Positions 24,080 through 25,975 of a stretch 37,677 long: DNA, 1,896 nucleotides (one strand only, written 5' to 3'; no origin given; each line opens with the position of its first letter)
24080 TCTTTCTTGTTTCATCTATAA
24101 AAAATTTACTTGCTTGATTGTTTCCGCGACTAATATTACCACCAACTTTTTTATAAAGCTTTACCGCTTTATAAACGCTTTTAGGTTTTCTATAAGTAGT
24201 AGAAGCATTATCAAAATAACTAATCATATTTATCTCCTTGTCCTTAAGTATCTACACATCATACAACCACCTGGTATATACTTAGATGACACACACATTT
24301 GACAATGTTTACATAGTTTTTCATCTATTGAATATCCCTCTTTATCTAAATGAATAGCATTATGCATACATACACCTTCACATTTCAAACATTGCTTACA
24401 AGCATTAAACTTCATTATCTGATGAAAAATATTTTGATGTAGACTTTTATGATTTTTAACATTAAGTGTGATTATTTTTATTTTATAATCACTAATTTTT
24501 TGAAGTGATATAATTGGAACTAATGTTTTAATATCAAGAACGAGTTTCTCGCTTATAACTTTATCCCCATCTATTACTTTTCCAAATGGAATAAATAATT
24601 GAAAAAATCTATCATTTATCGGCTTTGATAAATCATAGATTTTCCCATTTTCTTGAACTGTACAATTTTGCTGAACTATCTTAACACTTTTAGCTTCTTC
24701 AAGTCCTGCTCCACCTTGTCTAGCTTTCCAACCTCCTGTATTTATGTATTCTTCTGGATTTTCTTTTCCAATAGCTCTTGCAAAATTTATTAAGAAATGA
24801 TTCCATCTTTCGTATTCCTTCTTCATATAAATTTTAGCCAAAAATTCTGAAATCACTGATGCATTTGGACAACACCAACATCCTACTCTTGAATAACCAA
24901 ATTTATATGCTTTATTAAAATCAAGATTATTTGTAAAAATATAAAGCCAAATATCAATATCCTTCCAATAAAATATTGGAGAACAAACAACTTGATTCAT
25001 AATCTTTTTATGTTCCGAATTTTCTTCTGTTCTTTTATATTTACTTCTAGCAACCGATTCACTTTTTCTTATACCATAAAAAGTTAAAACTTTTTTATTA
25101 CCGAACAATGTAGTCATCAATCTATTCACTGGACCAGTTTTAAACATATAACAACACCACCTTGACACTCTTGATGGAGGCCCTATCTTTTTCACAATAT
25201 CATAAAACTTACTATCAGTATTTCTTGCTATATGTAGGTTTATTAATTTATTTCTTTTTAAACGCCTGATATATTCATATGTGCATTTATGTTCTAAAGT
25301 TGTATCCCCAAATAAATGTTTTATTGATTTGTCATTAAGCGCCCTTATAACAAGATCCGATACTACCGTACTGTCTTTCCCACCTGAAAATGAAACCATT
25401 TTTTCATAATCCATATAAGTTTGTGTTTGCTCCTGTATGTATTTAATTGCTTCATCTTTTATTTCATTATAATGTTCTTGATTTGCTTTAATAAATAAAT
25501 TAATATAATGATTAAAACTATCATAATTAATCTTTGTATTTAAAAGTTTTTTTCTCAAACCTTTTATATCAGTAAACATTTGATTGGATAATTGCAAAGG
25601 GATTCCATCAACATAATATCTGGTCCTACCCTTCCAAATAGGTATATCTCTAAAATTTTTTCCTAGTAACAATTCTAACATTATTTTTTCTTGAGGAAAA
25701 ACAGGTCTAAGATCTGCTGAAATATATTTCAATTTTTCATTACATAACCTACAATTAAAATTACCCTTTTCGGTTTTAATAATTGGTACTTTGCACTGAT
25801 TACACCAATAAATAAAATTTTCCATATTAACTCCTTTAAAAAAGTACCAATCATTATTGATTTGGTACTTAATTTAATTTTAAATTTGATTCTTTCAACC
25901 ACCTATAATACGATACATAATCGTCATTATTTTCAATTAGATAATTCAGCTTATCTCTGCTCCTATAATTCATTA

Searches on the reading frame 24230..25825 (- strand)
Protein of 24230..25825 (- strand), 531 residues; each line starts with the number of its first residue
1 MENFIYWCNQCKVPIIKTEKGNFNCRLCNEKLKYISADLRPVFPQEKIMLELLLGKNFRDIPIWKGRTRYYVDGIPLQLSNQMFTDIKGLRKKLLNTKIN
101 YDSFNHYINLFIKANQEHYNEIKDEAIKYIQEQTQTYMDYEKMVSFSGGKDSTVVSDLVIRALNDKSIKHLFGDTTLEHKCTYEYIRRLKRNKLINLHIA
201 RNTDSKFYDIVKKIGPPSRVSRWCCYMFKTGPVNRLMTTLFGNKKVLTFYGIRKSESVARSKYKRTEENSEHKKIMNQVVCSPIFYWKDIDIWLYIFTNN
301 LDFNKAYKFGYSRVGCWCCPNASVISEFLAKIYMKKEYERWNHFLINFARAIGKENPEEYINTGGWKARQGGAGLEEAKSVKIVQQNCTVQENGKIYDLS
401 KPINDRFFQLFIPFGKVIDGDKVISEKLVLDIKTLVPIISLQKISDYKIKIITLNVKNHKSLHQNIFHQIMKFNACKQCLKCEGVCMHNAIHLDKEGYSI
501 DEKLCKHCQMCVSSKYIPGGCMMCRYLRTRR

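Call 4: search_protein_families(library=pfam, proteins=[window:24230-25825:-], max_evalue=0.01)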
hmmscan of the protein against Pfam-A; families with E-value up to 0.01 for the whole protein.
window:24230-25825:- (531 aa): 2 families
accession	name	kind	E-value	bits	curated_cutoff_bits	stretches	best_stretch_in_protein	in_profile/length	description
PF01507.26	PAPS_reduct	-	1.6e-33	116.6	22.5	1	143-321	3-174/175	Phosphoadenosine phosphosulfate reductase domain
PF12838.12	Fer4_7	-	0.0024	18.7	27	1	476-513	2-46/52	4Fe-4S dicluster domain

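Call 5: search_protein_families(library=padloc, proteins=[window:24230-25825:-], max_evalue=0.01)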
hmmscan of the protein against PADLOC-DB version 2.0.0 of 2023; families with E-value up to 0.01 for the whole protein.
window:24230-25825:- (531 aa): 5 families
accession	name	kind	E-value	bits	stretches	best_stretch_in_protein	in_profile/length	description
PDLC02510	BrxP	-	3.4e-75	251.7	1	29-527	17-512/779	BrxP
PDLC02782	SspD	-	8.2e-15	53.2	1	143-319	3-173/277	SspD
PDLC02662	DndC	-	4.2e-14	50.4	1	127-300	12-212/481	DndC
PDLC02661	DndC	-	4.2e-12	43.8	1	128-299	9-207/468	DndC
PDLC03333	MTase_II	-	6.5e-05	19.7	1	127-295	28-223/544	Type II methyltransferase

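Call 6: search_protein_families(library=ncbifam, proteins=[window:24230-25825:-], max_evalue=0.01)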
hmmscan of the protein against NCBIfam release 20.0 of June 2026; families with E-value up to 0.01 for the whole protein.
window:24230-25825:- (531 aa): 31 families (the best 25 are shown)
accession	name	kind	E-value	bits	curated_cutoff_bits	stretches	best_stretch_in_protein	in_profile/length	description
NF010366.0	PRK13795.1-1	equivalog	4.5e-65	220.1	745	3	92-371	217-493/667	hypothetical protein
NF010367.0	PRK13795.1-2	equivalog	1.6e-61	208.5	456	1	82-513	184-577/584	hypothetical protein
NF010368.0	PRK13795.1-3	equivalog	4.3e-55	187.1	588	1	109-513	218-625/635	hypothetical protein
NF010369.0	PRK13795.1-4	equivalog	6.1e-45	153.6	1086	1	85-513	201-617/633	hypothetical protein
NF006327.0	PRK08557.1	equivalog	7e-43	146.9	366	1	105-367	145-395/415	hypothetical protein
NF006351.0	PRK08576.1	equivalog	8.4e-26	90.5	290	1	103-322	202-404/436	hypothetical protein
NF002537.0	PRK02090.1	equivalog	1.3e-20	74.1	154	1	123-322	24-215/244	phosphoadenylyl-sulfate reductase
TIGR02055.1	APS_reductase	subfamily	2.9e-16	59.9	235.3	1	151-322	5-170/194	adenylylsulfate reductase, thioredoxin dependent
TIGR00434.1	cysH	subfamily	6.5e-15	55.6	165.1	1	141-321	15-189/214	phosophoadenylyl-sulfate reductase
NF005316.0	PRK06850.1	equivalog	2.9e-11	42.8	536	1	120-300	8-215/505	hypothetical protein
TIGR03183.1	DNA_S_dndC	equivalog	4.3e-10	39.1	290.4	1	142-301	16-202/447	DNA phosphorothioation system sulfurtransferase DndC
NF003587.0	PRK05253.1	subfamily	4.8e-10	39.2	195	1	115-263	5-146/301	sulfate adenylyltransferase subunit CysD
TIGR02057.1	PAPS_reductase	equivalog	1.9e-08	34.5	254.2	1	145-317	30-196/224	phosphoadenosine phosphosulfate reductase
NF009214.0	PRK12563.1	equivalog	2.2e-06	27.3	413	1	115-263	20-161/317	sulfate adenylyltransferase subunit CysD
TIGR02039.1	CysD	subfamily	5.9e-06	26.1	396.6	1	122-262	4-137/294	sulfate adenylyltransferase, small subunit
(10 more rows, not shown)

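Call 12: search_dna_similar(query=window:24230-25825:-, collection=phages, mode=protein)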
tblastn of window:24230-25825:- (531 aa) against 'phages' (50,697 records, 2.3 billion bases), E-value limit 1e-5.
Records with a match: 45; places in all: 45; records where one place covers at least 80% of the query: 3.
Best place of each record, by identity: <60% 45.
By first word of the organism name: Bacteriophage 8; Acinetobacter 8; Bacteroides 7; Burkholderia 3; Clostridium 2; Sulfolobus 2; Acidianus 2; Streptomyces 2; Altiarchaeum 1; Methanosarcina 1; and 9 more.
By host as written in the record: - 13; Bacteroides fragilis CSC10 3; Acinetobacter baumannii 3; Sulfolobus 2; Acidianus sp. CHAS 2; Acinetobacter soli KZ-1 2; Streptomyces lividans JI 1326 2; Clostridium perfringens 1; and 17 more.
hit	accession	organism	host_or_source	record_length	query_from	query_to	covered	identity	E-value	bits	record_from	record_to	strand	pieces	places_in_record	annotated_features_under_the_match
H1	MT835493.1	Bacteriophage sp.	human fecal samples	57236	5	530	99%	47.1%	2e-171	543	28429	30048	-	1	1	record has no annotation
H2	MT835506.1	Bacteriophage sp.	human fecal samples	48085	1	530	100%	41.9%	2e-129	422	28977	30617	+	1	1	record has no annotation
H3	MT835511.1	Bacteriophage sp.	human fecal samples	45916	23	511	92%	28.8%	3e-35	147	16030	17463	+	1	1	record has no annotation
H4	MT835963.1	Bacteriophage sp.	human fecal samples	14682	136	527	74%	29.7%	1e-33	142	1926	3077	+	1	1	record has no annotation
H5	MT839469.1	Bacteriophage sp.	human fecal samples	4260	143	405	50%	34.3%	8e-31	133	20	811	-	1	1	record has no annotation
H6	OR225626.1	Clostridium phage LPCPA58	-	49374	103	354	47%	32.1%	2e-16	89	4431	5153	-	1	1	cysH: phosphoadenosine phosphosulfate reductase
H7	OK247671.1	Clostridium phage vB_CpeS_BG3P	Clostridium perfringens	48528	103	354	47%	31.7%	2e-16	89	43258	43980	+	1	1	hypothetical protein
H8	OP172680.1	Bacteroides phage BK649P1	Bacteroides ovatus BSC649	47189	58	323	50%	27.1%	4e-11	72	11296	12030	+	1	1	hypothetical protein (x2)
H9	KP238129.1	Sulfolobus monocaudavirus SMV2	Sulfolobus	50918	122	365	46%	28.7%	1e-9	67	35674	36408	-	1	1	PUA-PAPS reductase-like fusion protein | hypothetical protein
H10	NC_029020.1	Sulfolobus monocaudavirus SMV2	Sulfolobus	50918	122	365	46%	28.7%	1e-9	67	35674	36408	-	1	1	phosphoadenosine phosphosulfate reductase | hypothetical protein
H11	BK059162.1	Altiarchaeum virus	groundwater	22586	120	324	39%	29.4%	3e-12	76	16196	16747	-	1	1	PAPS reductase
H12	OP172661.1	Bacteroides phage BF8P1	Bacteroides fragilis TSN8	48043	115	323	39%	28.6%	1e-10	71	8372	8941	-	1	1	hypothetical protein (x2)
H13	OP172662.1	Bacteroides phage BF10P1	Bacteroides fragilis CSC10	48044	115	323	39%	28.6%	1e-10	71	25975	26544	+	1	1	hypothetical protein (x2)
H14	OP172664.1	Bacteroides phage BF10P3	Bacteroides fragilis CSC10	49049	115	323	39%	28.6%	1e-10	71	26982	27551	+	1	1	hypothetical protein (x2)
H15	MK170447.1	Methanosarcina virus MetMV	Methanosarcina sp.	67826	144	354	40%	28.0%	2e-10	70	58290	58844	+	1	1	PAPS reductase-like domain protein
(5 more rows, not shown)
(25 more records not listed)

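Call 13: get_annotated_region(hit=H1, flank=9000)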
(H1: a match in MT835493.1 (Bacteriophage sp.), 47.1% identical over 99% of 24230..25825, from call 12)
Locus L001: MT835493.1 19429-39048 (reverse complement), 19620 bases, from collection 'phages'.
description: UNVERIFIED: Bacteriophage sp. clone scaffold_36 genomic sequence.
organism: Bacteriophage sp. (NCBI taxid 38018)
taxonomy: Viruses
host: -; source: human fecal samples; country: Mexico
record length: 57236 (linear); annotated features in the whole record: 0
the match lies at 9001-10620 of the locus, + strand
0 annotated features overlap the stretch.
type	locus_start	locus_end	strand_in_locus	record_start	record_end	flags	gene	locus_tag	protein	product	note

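Call 14: get_annotated_region(hit=H2, flank=9000)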
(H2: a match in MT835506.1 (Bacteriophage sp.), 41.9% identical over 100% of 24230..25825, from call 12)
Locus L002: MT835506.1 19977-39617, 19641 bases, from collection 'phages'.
description: UNVERIFIED: Bacteriophage sp. clone scaffold_61 genomic sequence.
organism: Bacteriophage sp. (NCBI taxid 38018)
taxonomy: Viruses
host: -; source: human fecal samples; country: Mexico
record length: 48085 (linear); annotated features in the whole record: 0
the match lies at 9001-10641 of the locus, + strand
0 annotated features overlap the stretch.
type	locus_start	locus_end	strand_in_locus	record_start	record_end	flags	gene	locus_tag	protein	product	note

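Call 23: search_protein_families(library=pfam, proteins=[L001:8914-10629:+, L001:10631-11518:+, L001:11511-15119:+, L001:15116-16264:+, L001:16277-18415:+, L001:5092-7236:+, L001:7258-8322:+], max_evalue=0.01)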
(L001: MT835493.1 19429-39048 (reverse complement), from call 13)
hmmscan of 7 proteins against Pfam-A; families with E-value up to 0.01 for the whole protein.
L001:8914-10629:+ (571 aa): 8 families
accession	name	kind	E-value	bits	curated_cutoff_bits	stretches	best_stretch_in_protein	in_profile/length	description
PF01507.26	PAPS_reduct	-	2.4e-30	106.3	22.5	1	175-354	2-174/175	Phosphoadenosine phosphosulfate reductase domain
PF02540.23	NAD_synthase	-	0.00013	21.6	21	1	157-198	3-44/242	NAD synthase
PF12837.12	Fer4_6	-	0.00015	22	25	1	512-530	6-24/24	4Fe-4S binding domain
PF12838.12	Fer4_7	-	0.00024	21.9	27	1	515-552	2-46/52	4Fe-4S dicluster domain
PF00037.32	Fer4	-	0.00032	20.8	21.1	1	512-531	5-24/24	4Fe-4S binding domain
PF13187.11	Fer4_9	-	0.00039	20.8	27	1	514-552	1-45/52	4Fe-4S dicluster domain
PF12797.12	Fer4_2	-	0.003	17.9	24.5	0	510-527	5-22/22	4Fe-4S binding domain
PF13237.11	Fer4_10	-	0.0036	17.6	25.5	0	509-551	3-49/53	4Fe-4S dicluster domain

L001:10631-11518:+ (295 aa): 1 family
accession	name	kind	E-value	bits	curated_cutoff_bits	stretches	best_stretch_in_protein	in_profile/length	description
PF13182.11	DUF4007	-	1.2e-76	258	27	1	4-285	2-288/288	Protein of unknown function (DUF4007)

L001:11511-15119:+ (1202 aa): 0 families

L001:15116-16264:+ (382 aa): 3 families
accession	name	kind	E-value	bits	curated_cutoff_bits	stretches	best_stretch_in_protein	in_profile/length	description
PF00266.25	Aminotran_5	-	1.2e-71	242.1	21.5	1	5-370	2-371/371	Aminotransferase class-V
PF00155.27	Aminotran_1_2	-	3.1e-08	33.7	19.7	1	53-182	48-187/361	Aminotransferase class I and II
PF01053.26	Cys_Met_Meta_PP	-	0.0028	16.7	27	1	67-224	69-219/381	Cys/Met metabolism PLP-dependent enzyme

L001:16277-18415:+ (712 aa): 6 families
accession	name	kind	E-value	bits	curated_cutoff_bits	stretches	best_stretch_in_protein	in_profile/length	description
PF04851.21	ResIII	-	2.1e-21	77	22.5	1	250-415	2-164/164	Type III restriction enzyme, res subunit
PF00270.35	DEAD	-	3.6e-14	53.3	26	1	254-415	2-162/167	DEAD/DEAH box helicase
PF00271.37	Helicase_C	-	6.5e-13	49.3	23.5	1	550-633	28-109/110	Helicase conserved C-terminal domain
PF00176.29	SNF2-rel_dom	-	6.2e-07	29.2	24.9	1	263-412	13-162/290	SNF2-related domain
PF13091.12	PLDc_2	-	1.2e-06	28.8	27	1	109-176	57-115/132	PLD-like domain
PF18766.7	SWI2_SNF2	-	1.7e-05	25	26.7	1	259-471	9-208/221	SWI2/SNF2 ATPase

L001:5092-7236:+ (714 aa): 0 families

L001:7258-8322:+ (354 aa): 1 family
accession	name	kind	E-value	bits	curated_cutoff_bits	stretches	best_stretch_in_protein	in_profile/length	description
PF23343.2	REP_ORF2-G2P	-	1.2e-13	51.6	27.8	1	171-290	1-98/99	Replication-associated protein ORF2/G2P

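Call 24: search_protein_families(library=padloc, proteins=[L001:8914-10629:+, L001:10631-11518:+, L001:11511-15119:+, L001:15116-16264:+, L001:16277-18415:+, L001:5092-7236:+, L001:7258-8322:+], max_evalue=0.01)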
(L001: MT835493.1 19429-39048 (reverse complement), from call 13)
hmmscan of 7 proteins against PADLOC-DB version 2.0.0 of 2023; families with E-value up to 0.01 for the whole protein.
L001:8914-10629:+ (571 aa): 7 families
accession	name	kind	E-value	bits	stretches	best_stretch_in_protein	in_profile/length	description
PDLC02510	BrxP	-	8.5e-83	276.9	1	61-565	23-511/779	BrxP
PDLC02782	SspD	-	7.5e-17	59.9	1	175-298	2-125/277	SspD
PDLC02662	DndC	-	1.3e-13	48.8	1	166-334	20-213/481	DndC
PDLC02661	DndC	-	3.2e-11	40.9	1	166-332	16-207/468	DndC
PDLC02659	DndC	-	8.5e-08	29.3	1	167-326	23-201/586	DndC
PDLC02660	DndC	-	8.5e-08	29.3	1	167-326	23-201/586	DndC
PDLC03333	MTase_II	-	2.3e-06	24.5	1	172-372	42-259/544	Type II methyltransferase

L001:10631-11518:+ (295 aa): 10 families
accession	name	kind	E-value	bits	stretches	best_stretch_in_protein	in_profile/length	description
PDLC02769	SspB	-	1.8e-56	189.6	1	5-272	5-280/282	SspB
PDLC02768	SspB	-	1.9e-54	183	1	5-280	5-290/295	SspB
PDLC02762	SspB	-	4.6e-46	155.5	1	1-275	1-282/293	SspB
PDLC02766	SspB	-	1.4e-43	147.3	1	5-266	5-277/285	SspB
PDLC02760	SspB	-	4.1e-34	116.4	1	4-254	5-252/269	SspB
PDLC02764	SspB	-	4.8e-31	106.1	1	5-266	3-265/276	SspB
PDLC02765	SspB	-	3e-19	68.2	1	4-271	5-285/292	SspB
PDLC02763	SspB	-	5e-19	67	1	4-278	8-271/279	SspB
PDLC02761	SspB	-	5.6e-12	43.6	1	78-254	108-301/340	SspB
PDLC02767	SspB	-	1.3e-11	42.7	1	4-167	9-175/295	SspB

L001:11511-15119:+ (1202 aa): 16 families
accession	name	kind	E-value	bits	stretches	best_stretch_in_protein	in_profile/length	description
PDLC02779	SspC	-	1.1e-124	415.5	2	214-1128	153-1050/1054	SspC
PDLC02781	SspC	-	2.1e-103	345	2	229-1159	161-1087/1104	SspC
PDLC02775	SspC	-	7.5e-97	323.2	2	217-1126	166-1056/1064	SspC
PDLC02780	SspC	-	1.4e-88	296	2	224-1131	150-1025/1045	SspC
PDLC02778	SspC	-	8.6e-82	273.3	2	221-1070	146-992/1053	SspC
PDLC02776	SspC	-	9.4e-63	210.3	2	239-1137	120-996/1039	SspC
PDLC02774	SspC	-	2.8e-57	192.2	2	220-1131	134-1028/1065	SspC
PDLC02777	SspC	-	1.6e-49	166.9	2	224-967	154-892/1097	SspC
PDLC02770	SspC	-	9.5e-49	164.3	2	217-1131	142-1039/1047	SspC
PDLC02478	BrxC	-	5.3e-45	151.5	2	215-889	160-834/1108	BrxC-PglY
PDLC02773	SspC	-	2.6e-40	136.3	2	226-876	137-768/1011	SspC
PDLC02772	SspC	-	5.7e-30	102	2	229-876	167-823/1123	SspC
PDLC02771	SspC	-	3.9e-22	76.3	3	228-422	165-379/828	SspC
PDLC02475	BrxC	-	6.9e-11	38.6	1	235-442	241-435/937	BrxC-PglY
PDLC02480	BrxC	-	2.8e-09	32.9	1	33-413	33-401/1389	BrxC-PglY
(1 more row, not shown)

L001:15116-16264:+ (382 aa): 2 families
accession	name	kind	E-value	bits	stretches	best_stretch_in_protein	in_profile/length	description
PDLC02759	SspA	-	1.9e-38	130.8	1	5-342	1-325/374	SspA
PDLC02657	DndA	-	3e-36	123.5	1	5-340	2-325/372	DndA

L001:16277-18415:+ (712 aa): 26 families (the best 25 are shown)
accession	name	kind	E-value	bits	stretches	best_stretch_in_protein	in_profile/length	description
PDLC02704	PbeA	-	1.1e-242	805.4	1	3-689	1-680/682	PbeA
PDLC02707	PbeA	-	1.3e-239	795.3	1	2-689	1-667/672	PbeA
PDLC02706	PbeA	-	1.1e-131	438.7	2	245-701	263-722/722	PbeA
PDLC02703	PbeA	-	4e-101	337.5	2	3-472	1-463/626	PbeA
PDLC02705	PbeA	-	2.6e-70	235.4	1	12-687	10-674/691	PbeA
PDLC02193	PLD_Helicase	-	4.4e-19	66.1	1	21-319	15-294/905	-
PDLC03597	REase_MTase_IIG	-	3.9e-10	35.9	1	589-653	551-615/1646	Type IIG restriction enzyme-methyltransferase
PDLC03051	REase_MTase_I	-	5.5e-10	35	2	589-649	556-616/1591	Type I restriction enzyme-methyltransferase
PDLC03049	REase_I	-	1.6e-08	31.1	1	259-646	179-539/807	Type I restriction enzyme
PDLC03659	mREase_IV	-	1.2e-07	28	1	561-671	482-587/945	Type IV methyl-directed restriction enzyme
PDLC03658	mREase_IV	-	2.1e-06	23.7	1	562-647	475-559/953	Type IV methyl-directed restriction enzyme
PDLC03960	SngC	-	2.4e-06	24.6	1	252-319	25-93/720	-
PDLC01763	Cas3b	-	4e-06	23.8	1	255-320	249-315/762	-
PDLC04986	PDC-S28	-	6.1e-06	22.8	1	245-329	25-111/831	-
PDLC04987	PDC-S28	-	2.7e-05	20.7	1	240-388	21-159/846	-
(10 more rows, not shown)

L001:5092-7236:+ (714 aa): 0 families

L001:7258-8322:+ (354 aa): 0 families

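Call 77: search_solved_structures(query=window:24230-25825:-, max_evalue=0.01)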
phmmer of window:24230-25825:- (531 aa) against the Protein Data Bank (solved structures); distinct sequences matched with E-value up to 0.01: 3.
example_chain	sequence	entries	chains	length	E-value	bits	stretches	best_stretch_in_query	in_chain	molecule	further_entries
7rge_A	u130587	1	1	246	0.00014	24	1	150-319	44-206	3'-phosphoadenylylsulfate reductase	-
6jp9_A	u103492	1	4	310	0.00062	21.8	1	124-219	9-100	GMP synthase [glutamine-hydrolyzing] subunit B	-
2goy_A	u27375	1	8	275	0.0063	18.5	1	137-321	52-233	adenosine phosphosulfate reductase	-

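Call 91: find_related_loci(query=A5, collection=metagenome_contigs, flank=10000)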
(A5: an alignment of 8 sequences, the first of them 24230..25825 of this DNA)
Query A5 (531 aa) in metagenome_contigs; peptide patterns used: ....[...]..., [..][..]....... (x = any residue, [..] = any of these).
600 stretches matched a pattern (row limit reached: there are more); 284 encode a relative of the query (tblastn E <= 1e-3); the best 80 are kept; 80 distinct loci.
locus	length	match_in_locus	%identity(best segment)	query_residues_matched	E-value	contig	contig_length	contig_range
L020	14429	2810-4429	52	5-530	0e+0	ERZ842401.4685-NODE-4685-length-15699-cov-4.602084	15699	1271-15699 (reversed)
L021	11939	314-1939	49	5-531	3e-176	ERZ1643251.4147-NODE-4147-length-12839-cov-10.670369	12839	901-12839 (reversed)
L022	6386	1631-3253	47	5-530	2e-172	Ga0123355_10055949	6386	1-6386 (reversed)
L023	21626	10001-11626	48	5-530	1e-169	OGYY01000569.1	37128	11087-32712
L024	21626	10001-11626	47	5-530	3e-169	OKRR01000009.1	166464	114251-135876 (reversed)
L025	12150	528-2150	48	5-530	7e-169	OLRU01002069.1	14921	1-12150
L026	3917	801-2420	49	1-530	3e-175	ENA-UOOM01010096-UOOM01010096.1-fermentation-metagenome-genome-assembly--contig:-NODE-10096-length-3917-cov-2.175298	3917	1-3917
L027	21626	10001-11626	47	5-530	1e-168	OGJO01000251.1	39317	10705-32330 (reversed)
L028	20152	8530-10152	47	5-530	8e-167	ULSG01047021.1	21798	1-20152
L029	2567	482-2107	45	5-530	8e-178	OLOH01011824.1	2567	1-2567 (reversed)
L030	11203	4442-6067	45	5-530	3e-166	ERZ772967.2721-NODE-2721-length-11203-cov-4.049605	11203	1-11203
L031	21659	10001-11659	46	5-530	1e-165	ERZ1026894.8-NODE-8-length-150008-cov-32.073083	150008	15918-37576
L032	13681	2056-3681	46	5-530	2e-165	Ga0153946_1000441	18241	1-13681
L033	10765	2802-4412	46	5-530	4e-164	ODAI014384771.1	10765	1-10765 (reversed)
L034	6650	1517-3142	46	5-530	9e-165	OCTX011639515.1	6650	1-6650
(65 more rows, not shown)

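Call 92: find_related_loci(query=A5, collection=viral_contigs, flank=10000)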
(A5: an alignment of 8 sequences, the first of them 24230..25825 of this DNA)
Query A5 (531 aa) in viral_contigs; peptide patterns used: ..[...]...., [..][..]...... (x = any residue, [..] = any of these).
600 stretches matched a pattern (row limit reached: there are more); 226 encode a relative of the query (tblastn E <= 1e-3); the best 80 are kept; 80 distinct loci.
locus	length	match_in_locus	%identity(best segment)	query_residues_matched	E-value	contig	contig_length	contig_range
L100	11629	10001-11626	46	5-530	3e-169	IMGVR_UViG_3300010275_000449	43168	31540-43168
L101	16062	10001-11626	41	1-531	3e-127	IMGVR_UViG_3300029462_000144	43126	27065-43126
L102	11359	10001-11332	44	1-442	1e-113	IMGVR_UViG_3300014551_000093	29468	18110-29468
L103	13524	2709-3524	35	108-375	2e-38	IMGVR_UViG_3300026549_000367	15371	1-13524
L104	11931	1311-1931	31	143-323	1e-15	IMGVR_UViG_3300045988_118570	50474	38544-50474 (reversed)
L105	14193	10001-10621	30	143-323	2e-15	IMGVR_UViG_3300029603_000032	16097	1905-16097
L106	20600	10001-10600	25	139-319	4e-15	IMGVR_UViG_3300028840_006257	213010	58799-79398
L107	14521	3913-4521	30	143-319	9e-15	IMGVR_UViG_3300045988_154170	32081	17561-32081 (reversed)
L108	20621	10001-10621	30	143-323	2e-14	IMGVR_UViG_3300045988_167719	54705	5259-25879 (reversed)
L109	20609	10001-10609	30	143-319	2e-14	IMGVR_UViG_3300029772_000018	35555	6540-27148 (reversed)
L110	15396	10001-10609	30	143-319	2e-14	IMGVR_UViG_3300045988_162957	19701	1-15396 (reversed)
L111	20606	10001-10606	30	143-319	5e-14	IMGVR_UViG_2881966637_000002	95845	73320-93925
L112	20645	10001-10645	26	143-323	1e-13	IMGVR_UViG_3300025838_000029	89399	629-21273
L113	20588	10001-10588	29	143-319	3e-13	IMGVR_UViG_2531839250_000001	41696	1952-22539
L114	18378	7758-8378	28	143-320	3e-13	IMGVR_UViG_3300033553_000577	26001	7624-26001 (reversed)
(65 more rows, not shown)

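Call 104: find_homologous_proteins(query=window:24230-25825:-, max_evalue=1e-20)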
Query window:24230-25825:- (531 aa): 6980 proteins with E <= 1e-20 among 8000 candidates; the best 120 are listed.
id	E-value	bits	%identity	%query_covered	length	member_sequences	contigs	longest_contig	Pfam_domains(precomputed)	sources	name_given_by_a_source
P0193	0.0e+0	1202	97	100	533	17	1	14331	PF01507.26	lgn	-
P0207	0.0e+0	1056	84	100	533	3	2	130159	PF01507.26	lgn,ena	-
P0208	1.6e-236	804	63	100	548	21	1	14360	PF01507.26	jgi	-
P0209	2.4e-233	794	63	100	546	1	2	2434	PF01507.26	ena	-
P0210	3.2e-233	793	62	100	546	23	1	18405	PF01507.26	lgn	-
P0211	1.6e-232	791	62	100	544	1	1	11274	PF01507.26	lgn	-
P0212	9.8e-232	789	62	100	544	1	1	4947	PF01507.26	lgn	-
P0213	2.2e-231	787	63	99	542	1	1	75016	PF01507.26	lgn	-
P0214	7.1e-231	786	62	100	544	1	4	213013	PF01507.26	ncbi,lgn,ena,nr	ncbi:MAG: phosphoadenosine phosphosulfate reductase family protein [Clostridia bacterium]|nr:phospho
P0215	1.3e-230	785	61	100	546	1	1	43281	PF01507.26,PF00037.33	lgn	-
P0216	5.5e-230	783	62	100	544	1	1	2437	PF01507.26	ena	-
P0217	5.1e-228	776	61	99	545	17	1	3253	PF01507.26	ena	-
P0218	1.1e-227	775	61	99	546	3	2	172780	PF01507.26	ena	-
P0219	4.8e-227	773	62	99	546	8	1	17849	PF01507.26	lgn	-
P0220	5.2e-224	763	60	99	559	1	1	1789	PF01507.26,PF00037.33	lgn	-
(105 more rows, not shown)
